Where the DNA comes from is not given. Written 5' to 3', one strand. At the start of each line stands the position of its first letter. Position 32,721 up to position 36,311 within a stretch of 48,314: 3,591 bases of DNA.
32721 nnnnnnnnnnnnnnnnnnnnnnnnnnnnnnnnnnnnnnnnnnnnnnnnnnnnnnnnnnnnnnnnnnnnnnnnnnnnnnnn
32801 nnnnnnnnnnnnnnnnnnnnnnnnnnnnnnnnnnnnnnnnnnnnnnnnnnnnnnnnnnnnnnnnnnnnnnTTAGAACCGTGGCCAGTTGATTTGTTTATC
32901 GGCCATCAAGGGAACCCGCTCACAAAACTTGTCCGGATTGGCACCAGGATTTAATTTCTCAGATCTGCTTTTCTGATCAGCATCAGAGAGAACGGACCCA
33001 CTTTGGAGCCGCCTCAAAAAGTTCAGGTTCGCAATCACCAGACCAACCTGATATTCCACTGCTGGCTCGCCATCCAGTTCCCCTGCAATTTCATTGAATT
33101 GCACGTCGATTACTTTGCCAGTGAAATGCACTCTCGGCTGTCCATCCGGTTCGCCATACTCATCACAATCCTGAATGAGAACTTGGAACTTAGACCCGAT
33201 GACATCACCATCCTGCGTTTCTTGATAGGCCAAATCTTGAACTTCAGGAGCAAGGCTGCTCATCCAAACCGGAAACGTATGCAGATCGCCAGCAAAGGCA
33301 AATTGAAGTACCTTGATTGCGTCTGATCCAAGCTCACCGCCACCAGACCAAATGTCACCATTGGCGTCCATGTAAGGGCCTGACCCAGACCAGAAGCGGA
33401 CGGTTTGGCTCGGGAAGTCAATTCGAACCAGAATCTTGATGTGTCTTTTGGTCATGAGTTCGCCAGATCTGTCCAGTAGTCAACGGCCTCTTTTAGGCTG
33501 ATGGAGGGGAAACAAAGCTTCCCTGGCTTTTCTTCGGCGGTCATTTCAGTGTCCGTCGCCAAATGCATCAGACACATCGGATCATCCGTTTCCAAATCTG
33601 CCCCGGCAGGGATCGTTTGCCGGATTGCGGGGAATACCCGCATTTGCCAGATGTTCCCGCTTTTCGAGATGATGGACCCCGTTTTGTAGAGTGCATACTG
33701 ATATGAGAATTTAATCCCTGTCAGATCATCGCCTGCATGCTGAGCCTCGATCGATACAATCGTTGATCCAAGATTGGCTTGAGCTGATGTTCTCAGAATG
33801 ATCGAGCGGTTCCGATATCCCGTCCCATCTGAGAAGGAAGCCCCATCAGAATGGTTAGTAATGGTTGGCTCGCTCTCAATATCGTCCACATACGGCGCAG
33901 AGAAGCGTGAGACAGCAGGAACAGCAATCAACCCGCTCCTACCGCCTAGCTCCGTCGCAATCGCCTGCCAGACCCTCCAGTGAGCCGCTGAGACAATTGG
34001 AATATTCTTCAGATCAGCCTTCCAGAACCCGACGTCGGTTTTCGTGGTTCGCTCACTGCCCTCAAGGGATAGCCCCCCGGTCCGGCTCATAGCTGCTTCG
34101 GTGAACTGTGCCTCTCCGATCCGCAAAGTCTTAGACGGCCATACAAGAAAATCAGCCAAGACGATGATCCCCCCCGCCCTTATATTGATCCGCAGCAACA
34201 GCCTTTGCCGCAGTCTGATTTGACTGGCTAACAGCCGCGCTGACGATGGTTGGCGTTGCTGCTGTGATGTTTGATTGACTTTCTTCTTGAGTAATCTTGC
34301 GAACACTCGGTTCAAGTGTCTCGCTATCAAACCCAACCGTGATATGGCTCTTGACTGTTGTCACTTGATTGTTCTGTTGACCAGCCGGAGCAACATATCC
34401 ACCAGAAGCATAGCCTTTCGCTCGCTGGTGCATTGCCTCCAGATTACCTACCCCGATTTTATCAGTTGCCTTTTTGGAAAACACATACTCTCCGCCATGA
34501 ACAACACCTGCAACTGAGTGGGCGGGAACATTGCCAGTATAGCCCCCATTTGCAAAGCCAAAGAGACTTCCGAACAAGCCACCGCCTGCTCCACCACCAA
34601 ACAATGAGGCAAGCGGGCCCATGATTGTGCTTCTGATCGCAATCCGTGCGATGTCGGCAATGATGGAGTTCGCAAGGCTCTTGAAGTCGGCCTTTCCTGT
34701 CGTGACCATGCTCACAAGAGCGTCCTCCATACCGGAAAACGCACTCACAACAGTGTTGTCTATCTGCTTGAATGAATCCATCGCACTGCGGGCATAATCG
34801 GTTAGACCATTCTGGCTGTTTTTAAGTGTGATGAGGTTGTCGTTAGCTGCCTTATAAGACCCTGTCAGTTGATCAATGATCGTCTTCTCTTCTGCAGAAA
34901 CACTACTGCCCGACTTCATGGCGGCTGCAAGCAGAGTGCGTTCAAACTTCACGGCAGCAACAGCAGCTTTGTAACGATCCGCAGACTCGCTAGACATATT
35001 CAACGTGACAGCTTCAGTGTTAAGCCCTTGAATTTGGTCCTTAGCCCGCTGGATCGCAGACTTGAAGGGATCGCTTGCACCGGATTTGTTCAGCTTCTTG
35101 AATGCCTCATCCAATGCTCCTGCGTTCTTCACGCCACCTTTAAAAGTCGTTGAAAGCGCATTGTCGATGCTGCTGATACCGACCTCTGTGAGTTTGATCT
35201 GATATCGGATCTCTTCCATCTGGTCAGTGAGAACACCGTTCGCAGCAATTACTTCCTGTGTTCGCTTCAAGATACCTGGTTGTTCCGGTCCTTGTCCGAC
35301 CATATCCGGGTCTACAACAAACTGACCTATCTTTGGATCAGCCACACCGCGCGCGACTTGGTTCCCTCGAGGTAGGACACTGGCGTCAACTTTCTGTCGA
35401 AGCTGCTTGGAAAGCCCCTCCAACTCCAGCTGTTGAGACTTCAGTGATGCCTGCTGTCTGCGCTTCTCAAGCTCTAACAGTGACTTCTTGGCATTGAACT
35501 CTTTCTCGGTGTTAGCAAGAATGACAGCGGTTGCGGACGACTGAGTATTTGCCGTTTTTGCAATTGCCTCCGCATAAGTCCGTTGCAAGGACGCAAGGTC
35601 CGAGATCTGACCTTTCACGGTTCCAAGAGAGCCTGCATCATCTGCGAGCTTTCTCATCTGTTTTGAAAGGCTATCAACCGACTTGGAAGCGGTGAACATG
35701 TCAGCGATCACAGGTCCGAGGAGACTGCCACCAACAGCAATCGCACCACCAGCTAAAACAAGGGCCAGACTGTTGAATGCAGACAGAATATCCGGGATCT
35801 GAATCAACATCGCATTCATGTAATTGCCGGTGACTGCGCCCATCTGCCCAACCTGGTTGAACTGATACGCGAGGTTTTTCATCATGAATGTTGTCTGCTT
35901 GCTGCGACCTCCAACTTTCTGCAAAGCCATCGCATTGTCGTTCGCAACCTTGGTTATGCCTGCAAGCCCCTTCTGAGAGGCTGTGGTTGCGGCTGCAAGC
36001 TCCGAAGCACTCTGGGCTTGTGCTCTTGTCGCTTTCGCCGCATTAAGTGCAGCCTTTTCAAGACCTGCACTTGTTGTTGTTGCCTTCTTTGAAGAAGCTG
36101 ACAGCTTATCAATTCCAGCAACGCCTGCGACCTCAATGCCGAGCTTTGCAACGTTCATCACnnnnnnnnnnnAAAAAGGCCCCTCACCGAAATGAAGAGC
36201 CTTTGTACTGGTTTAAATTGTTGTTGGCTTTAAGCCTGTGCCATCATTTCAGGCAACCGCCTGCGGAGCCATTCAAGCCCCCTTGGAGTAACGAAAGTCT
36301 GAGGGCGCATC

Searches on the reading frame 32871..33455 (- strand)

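Call 10: search_protein_families(library=phrogs, proteins=[window:32871-33455:-], max_evalue=0.01)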
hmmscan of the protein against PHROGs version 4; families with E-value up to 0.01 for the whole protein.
window:32871-33455:- (194 aa): 1 family
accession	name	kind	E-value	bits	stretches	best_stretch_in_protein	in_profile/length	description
phrog_2048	-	tail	2.3e-19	70.7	1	6-193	193-360/390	tail protein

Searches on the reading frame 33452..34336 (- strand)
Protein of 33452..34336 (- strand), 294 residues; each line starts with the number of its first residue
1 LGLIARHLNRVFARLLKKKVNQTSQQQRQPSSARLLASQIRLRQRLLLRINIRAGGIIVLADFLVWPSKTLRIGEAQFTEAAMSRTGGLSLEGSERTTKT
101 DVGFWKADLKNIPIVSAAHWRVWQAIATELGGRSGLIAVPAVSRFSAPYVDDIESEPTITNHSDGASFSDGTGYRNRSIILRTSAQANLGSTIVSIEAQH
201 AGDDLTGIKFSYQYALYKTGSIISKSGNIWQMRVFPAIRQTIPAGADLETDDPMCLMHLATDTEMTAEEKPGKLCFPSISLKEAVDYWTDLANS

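Call 10: search_protein_families(library=phrogs, proteins=[window:33452-34336:-], max_evalue=0.01)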
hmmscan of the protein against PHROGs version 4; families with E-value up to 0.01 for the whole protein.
window:33452-34336:- (294 aa): 3 families
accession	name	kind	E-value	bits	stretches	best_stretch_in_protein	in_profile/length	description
phrog_12948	-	tail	9.3e-50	170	1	65-285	6-234/234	tail protein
phrog_1302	-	tail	4.8e-15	56.6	1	65-285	4-200/201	distal tail protein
phrog_2048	-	tail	6.8e-10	39.5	1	64-237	5-180/390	tail protein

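Call 20: search_dna_similar(query=window:33452-34159:-, collection=phages, mode=protein, max_rows=25)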
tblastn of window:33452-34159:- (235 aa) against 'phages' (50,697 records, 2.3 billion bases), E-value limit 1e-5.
Records with a match: 11; places in all: 11; records where one place covers at least 80% of the query: 11.
Best place of each record, by identity: <60% 11.
By first word of the organism name: Rhizobium 5; Sinorhizobium 2; Brucella 2; Agrobacterium 1; Nostoc 1.
By host as written in the record: - 2; Sinorhizobium meliloti 2; Brucella inopinata strain BO1 2; Sinorhizobium americanum X2_25 1; Agrobacterium tumefaciens EHA105 1; Rhizobium etli T3_14 1; Nostoc sp. 1; Rhizobium etli N731 1.
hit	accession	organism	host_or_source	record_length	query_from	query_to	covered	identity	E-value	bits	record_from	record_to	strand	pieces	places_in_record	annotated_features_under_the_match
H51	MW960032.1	Rhizobium phage RHph_X2_25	Sinorhizobium americanum X2_25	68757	1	231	98%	43.4%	4e-51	183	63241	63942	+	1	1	structural protein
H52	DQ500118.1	Rhizobium phage 16-3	-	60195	1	230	98%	43.2%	9e-53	188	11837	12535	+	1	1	16-3p018: p018 | 16-3p017: p017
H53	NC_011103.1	Rhizobium phage 16-3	-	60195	1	230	98%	43.2%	9e-53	188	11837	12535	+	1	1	16-3p018: tail protein | 16-3p017: tail length tape measure protein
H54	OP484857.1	Sinorhizobium phage AP-16-3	Sinorhizobium meliloti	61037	1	230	98%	43.2%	3e-52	187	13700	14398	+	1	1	hypothetical protein (x2)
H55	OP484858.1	Sinorhizobium phage NV1.1.1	Sinorhizobium meliloti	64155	1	230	98%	42.7%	7e-52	185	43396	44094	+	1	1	hypothetical protein (x2)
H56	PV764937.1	Agrobacterium phage Rivra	Agrobacterium tumefaciens EHA105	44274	1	233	99%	40.3%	2e-50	181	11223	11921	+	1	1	minor tail protein | tape measure protein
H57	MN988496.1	Rhizobium phage RHph_TM3_3_14B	Rhizobium etli T3_14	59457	1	232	99%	40.0%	4e-44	163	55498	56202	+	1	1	hypothetical protein | tail tape measure protein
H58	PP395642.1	Nostoc phage Nsp-JY10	Nostoc sp.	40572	1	230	98%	38.2%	3e-31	126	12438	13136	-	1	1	hypothetical protein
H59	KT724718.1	Brucella phage BiPBO1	Brucella inopinata strain BO1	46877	5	226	94%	31.3%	6e-23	102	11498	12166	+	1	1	hypothetical protein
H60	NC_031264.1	Brucella phage BiPBO1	Brucella inopinata strain BO1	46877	5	226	94%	31.3%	6e-23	102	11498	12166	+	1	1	tail protein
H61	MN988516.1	Rhizobium phage RHph_N28_2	Rhizobium etli N731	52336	6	225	94%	24.3%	7e-7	55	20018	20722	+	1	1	hypothetical protein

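Call 22: get_annotated_region(hit=H53, flank=7000)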
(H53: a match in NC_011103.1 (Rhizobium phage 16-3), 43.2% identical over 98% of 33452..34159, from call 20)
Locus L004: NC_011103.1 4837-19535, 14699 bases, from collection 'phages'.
description: Rhizobium phage 16-3, complete genome.
organism: Rhizobium phage 16-3 (NCBI taxid 10704)
taxonomy: Viruses; Duplodnaviria; Heunggongvirae; Uroviricota; Caudoviricetes
host: -; source: -; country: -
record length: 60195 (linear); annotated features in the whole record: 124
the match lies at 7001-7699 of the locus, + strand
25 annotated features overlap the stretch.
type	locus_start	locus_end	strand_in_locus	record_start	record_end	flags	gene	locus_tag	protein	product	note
CDS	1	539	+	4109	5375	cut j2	16-3p005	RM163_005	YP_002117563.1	major head protein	alternative product of phage capsid protein; similar to major capsid protein HK97 family; ribosomal slip at position ...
CDS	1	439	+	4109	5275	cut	16-3p005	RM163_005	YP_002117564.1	major head protein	phage capsid protein; similar to major capsid protein HK97 family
CDS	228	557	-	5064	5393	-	16-3p006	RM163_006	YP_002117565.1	p006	-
CDS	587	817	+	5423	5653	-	16-3p007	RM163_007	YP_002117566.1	p007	predicted ORF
CDS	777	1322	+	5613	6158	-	16-3p008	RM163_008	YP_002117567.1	head-tail connector protein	similar to various phage proteins; hypothetical DNA packaging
CDS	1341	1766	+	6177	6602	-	16-3p009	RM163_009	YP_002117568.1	p009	-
CDS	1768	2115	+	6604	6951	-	16-3p010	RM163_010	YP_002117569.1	head closure Hc1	similar to bacteriophage head-tail adaptor COG5614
CDS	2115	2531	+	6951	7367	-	16-3p011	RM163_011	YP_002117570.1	tail completion or Neck1 protein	-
CDS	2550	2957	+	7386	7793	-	16-3p012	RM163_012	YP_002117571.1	tail terminator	-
CDS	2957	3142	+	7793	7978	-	16-3p013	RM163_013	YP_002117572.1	p013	-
CDS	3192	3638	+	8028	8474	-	16-3p014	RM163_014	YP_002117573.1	major tail protein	-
CDS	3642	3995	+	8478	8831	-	16-3p015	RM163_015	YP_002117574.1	tail tube protein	-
CDS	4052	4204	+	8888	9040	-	16-3p016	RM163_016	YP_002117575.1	p016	-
CDS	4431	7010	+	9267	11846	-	16-3p017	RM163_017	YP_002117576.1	tail length tape measure protein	potential phage tail tape measure protein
CDS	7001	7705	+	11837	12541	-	16-3p018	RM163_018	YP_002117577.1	tail protein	-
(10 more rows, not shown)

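Call 23: get_annotated_region(hit=H56, flank=7000)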
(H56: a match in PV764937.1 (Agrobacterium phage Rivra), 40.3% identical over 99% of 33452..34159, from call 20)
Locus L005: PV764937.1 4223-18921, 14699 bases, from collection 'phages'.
description: Agrobacterium phage Rivra, complete genome.
organism: Agrobacterium phage Rivra (NCBI taxid 3435548)
taxonomy: Viruses
host: Agrobacterium tumefaciens EHA105; source: soil; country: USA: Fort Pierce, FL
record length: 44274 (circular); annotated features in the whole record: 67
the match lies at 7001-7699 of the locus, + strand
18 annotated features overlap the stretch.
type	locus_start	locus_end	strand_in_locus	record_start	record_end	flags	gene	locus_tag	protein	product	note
CDS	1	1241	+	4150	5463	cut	-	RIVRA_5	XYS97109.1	major capsid protein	5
CDS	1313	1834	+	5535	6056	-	-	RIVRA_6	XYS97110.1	hypothetical protein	6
CDS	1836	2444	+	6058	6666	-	-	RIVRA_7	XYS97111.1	head-to-tail adaptor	7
CDS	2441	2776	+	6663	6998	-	-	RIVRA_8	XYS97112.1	head-to-tail stopper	8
CDS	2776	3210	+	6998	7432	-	-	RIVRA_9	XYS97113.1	hypothetical protein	9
CDS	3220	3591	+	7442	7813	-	-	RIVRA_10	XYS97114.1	tail terminator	10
CDS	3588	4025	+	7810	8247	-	-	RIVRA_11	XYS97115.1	major tail protein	11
CDS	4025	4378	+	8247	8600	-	-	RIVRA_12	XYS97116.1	hypothetical protein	12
CDS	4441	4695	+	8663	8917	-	-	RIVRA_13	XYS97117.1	hypothetical protein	13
CDS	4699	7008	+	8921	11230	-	-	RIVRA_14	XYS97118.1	tape measure protein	14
CDS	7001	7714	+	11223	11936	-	-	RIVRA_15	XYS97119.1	minor tail protein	15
CDS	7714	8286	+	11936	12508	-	-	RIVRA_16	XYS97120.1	hypothetical protein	16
CDS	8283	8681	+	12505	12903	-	-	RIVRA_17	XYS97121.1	hypothetical protein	17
CDS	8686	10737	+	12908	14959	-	-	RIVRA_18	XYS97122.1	minor tail protein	18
CDS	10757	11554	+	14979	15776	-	-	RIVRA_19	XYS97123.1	hypothetical protein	19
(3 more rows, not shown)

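Call 24: get_annotated_region(hit=H60, flank=7000)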
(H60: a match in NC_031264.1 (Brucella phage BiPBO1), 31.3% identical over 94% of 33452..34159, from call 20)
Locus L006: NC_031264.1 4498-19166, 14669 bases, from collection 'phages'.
description: Brucella phage BiPBO1, complete genome.
organism: Brucella phage BiPBO1 (NCBI taxid 1718278)
taxonomy: Viruses; Duplodnaviria; Heunggongvirae; Uroviricota; Caudoviricetes
host: Brucella inopinata strain BO1; source: -; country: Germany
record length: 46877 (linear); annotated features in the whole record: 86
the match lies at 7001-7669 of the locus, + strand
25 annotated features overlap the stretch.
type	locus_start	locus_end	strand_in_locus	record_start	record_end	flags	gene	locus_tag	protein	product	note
CDS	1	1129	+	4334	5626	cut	-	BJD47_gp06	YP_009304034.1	major head protein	GP06BiPBO1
CDS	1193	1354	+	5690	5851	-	-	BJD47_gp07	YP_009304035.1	hypothetical protein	GP07BiPBO1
CDS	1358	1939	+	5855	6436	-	-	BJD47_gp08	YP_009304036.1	head-tail adaptor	GP08BiPBO1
CDS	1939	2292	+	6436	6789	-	-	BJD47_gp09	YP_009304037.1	head closure protein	GP09BiPBO1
CDS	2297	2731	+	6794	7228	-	-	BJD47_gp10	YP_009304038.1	HK97 gp10 family protein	GP10BiPBO1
CDS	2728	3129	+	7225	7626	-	-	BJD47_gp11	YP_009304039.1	tail terminator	GP11BiPBO1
CDS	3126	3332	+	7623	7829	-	-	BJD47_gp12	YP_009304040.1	hypothetical protein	GP12BiPBO1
CDS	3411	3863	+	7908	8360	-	-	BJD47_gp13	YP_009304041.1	major tail protein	GP13BiPBO1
CDS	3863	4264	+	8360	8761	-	-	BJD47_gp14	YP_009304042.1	tail tube protein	GP14BiPBO1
CDS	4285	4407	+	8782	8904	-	-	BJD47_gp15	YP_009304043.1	hypothetical protein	GP15BiPBO1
CDS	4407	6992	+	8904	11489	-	-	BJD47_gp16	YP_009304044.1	tail length tape measure protein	GPBiPBO1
CDS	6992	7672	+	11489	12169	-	-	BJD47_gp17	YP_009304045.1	tail protein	GP17BiPBO1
CDS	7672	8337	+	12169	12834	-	-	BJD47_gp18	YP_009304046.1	tail protein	GP18BiPBO1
CDS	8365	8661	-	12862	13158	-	-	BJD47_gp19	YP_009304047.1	transcriptional repressor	GP19BiPBO1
CDS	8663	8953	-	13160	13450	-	-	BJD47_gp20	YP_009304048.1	toxin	GP20BiPBO1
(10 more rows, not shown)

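Call 54: find_related_loci(query=window:33452-34159:-, collection=viral_contigs, flank=7000)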
Query window:33452-34159:- (235 aa) in viral_contigs; peptide patterns used: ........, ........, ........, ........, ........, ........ (x = any residue, [..] = any of these).
13 stretches matched a pattern, but none encodes a relative of the query by tblastn (E <= 1e-3).

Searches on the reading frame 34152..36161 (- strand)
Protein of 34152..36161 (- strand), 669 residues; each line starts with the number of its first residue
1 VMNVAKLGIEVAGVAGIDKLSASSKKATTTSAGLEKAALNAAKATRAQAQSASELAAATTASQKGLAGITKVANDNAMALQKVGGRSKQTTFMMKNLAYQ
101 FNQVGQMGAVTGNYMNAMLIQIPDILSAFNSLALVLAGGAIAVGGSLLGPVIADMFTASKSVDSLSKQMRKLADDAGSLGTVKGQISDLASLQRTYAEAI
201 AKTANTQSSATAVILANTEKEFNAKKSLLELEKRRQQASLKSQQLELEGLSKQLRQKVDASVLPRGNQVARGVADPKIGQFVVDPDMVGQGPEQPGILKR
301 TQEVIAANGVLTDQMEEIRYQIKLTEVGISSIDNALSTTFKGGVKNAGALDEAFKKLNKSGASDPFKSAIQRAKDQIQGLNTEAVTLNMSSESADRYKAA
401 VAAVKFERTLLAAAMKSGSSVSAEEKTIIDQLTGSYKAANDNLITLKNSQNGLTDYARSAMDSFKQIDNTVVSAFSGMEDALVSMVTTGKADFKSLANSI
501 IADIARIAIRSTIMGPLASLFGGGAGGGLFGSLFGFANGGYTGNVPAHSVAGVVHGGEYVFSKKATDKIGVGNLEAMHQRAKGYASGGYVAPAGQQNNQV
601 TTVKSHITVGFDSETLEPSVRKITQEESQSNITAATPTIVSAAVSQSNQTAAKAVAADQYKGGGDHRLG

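Call 3: search_protein_families(library=pfam, proteins=[window:34152-36161:-], max_evalue=0.1)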
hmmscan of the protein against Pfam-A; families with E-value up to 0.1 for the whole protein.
window:34152-36161:- (669 aa): 2 families
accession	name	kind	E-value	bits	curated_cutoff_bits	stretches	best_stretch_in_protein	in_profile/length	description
PF09718.15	Tape_meas_lam_C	-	2.6e-25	88.7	23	1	450-518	8-76/76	Lambda phage tail tape-measure protein (Tape_meas_lam_C)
PF13498.11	DUF4122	-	0.082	12.9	27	0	364-449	125-209/221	Domain of unknown function (DUF4122)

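Call 14: find_related_loci(query=window:34152-36161:-, collection=genome_contigs, flank=8000)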
Query window:34152-36161:- (669 aa) in genome_contigs; peptide patterns used: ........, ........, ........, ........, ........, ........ (x = any residue, [..] = any of these).
35 stretches matched a pattern; 1 encode a relative of the query (tblastn E <= 1e-3); 1 distinct loci.
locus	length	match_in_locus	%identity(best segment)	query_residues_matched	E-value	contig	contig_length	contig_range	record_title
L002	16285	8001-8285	51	541-627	1e-16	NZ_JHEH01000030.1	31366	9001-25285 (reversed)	Thioclava dalianensis strain DLFJ1-1 contig30, whole genome shotgun sequence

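Call 15: find_related_loci(query=window:34152-36161:-, collection=viral_contigs, flank=8000)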
Query window:34152-36161:- (669 aa) in viral_contigs; peptide patterns used: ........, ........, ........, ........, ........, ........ (x = any residue, [..] = any of these).
2 stretches matched a pattern; 1 encode a relative of the query (tblastn E <= 1e-3); 1 distinct loci.
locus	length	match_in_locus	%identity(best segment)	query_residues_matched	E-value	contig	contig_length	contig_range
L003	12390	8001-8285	51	541-627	9e-17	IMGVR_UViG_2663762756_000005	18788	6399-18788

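Call 16: search_dna_similar(query=window:34152-36161:-, collection=phages, mode=protein, max_rows=25)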
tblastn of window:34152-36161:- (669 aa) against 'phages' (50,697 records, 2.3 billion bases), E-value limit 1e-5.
Records with a match: 347; places in all: 347; records where one place covers at least 80% of the query: 0.
Best place of each record, by identity: 60-80% 10; <60% 337.
By first word of the organism name: Escherichia 171; Klebsiella 47; Stx2a-converting 40; Campylobacter 20; Enterobacteria 10; Stx1a-converting 10; Shigella 8; Arthrobacter 8; Xanthomonas 8; Veterinaerplatzvirus 4; and 12 more.
By host as written in the record: - 98; Escherichia coli 51; Campylobacter jejuni 20; Escherichia coli K-12 MG1655 16; Klebsiella pneumoniae K61 10; Escherichia coli ECOR13 9; Raoultella planticola K53 (synonym: Klebsiella planticola) 8; Raoultella planticola K48 (synonym: Klebsiella planticola) 8; and 57 more.
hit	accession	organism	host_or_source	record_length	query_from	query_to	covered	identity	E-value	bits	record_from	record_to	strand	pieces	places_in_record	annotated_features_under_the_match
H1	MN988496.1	Rhizobium phage RHph_TM3_3_14B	Rhizobium etli T3_14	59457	366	668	45%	31.9%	4e-8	63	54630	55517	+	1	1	tail tape measure protein | hypothetical protein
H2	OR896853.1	Klebsiella phage MassiveIgloo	Klebsiella pneumoniae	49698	386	626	36%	32.1%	6e-6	56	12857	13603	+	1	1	tail length tape measure protein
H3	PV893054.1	Klebsiella phage vB_KpBD_211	Klebsiella sp.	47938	386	626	36%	30.9%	8e-6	56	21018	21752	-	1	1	record has no annotation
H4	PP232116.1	Mesorhizobium phage vB_MseS-P1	Mesorhizobium sediminum CBW1107-2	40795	363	592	34%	31.1%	7e-14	82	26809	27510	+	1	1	tail tape measure protein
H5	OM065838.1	Klebsiella phage vB_KpnS-KLPN3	Klebsiella pneumoniae L4-FAA5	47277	386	626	36%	29.7%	1e-5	55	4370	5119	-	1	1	record has no annotation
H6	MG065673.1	Campylobacter phage A119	Campylobacter jejuni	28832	405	623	33%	32.6%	3e-12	76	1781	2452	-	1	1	record has no annotation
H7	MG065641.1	Campylobacter phage A14a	Campylobacter jejuni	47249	405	623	33%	32.6%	3e-12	76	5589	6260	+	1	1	record has no annotation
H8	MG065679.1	Campylobacter phage A13a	Campylobacter jejuni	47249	405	623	33%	32.6%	3e-12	76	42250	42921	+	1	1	record has no annotation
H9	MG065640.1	Campylobacter phage A14b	Campylobacter jejuni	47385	405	623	33%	32.6%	3e-12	76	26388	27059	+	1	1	record has no annotation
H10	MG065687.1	Campylobacter phage A136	Campylobacter jejuni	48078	405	623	33%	32.6%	3e-12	76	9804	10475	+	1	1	record has no annotation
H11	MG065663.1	Campylobacter phage A134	Campylobacter jejuni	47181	405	623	33%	32.6%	4e-12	76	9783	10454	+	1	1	record has no annotation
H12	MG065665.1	Campylobacter phage A131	Campylobacter jejuni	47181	405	623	33%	32.6%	4e-12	76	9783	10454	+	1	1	record has no annotation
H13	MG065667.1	Campylobacter phage A127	Campylobacter jejuni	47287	405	623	33%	32.6%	4e-12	76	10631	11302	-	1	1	record has no annotation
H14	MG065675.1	Campylobacter phage A118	Campylobacter jejuni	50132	405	623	33%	32.2%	8e-12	75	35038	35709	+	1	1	record has no annotation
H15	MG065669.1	Campylobacter phage A123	Campylobacter jejuni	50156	405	623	33%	32.2%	8e-12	75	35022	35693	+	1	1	record has no annotation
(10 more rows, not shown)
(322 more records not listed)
